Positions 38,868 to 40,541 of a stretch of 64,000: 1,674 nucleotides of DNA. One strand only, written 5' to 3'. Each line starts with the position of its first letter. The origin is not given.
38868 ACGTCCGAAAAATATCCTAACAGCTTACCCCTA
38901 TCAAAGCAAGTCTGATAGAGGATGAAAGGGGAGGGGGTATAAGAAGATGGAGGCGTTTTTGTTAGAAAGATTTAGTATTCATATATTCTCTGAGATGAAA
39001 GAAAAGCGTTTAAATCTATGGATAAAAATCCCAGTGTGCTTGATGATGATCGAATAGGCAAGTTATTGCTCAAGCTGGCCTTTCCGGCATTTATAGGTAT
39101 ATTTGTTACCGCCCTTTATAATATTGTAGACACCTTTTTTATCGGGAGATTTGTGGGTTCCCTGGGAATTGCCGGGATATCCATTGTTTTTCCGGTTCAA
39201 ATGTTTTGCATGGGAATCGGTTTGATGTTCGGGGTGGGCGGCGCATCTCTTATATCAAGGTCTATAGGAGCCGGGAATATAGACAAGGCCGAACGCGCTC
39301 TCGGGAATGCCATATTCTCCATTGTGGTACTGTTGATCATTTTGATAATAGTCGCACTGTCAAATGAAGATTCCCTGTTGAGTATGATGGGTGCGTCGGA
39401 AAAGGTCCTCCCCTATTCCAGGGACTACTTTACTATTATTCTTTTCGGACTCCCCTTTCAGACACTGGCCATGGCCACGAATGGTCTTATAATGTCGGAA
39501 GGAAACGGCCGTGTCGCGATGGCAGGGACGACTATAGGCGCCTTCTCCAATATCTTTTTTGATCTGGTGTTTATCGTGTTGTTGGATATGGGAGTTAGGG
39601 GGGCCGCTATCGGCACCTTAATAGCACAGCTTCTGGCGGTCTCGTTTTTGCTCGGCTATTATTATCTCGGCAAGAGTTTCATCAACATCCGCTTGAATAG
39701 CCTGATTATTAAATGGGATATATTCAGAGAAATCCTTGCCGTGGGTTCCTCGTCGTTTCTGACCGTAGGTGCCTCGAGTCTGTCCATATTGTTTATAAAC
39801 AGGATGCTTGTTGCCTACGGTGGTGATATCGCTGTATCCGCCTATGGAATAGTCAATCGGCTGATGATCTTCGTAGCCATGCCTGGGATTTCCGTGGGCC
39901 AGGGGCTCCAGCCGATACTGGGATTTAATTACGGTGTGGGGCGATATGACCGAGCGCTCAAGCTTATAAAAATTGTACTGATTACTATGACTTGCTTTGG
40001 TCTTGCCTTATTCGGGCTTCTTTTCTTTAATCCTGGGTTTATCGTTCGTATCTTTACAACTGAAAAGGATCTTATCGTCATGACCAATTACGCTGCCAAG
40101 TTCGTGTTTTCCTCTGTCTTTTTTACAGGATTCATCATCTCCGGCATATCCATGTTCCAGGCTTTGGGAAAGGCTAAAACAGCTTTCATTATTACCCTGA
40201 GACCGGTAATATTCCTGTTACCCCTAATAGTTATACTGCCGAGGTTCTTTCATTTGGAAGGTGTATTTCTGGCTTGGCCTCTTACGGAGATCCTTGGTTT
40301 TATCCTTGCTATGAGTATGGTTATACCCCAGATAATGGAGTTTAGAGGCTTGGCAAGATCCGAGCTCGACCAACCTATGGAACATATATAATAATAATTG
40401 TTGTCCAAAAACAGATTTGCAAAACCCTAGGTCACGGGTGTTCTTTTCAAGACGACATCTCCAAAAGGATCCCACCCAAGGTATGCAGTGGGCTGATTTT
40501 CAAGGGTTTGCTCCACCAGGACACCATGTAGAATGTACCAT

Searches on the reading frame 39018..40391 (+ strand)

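Call 81: search_protein_families(library=pfam, proteins=[window:39018-40391:+], max_evalue=0.00001)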
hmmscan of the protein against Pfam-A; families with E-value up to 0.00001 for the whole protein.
window:39018-40391:+ (457 aa): 1 family
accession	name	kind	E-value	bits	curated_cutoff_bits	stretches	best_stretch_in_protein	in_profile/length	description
PF01554.23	MatE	-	3.1e-41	141.2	24.9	2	23-183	1-160/161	MatE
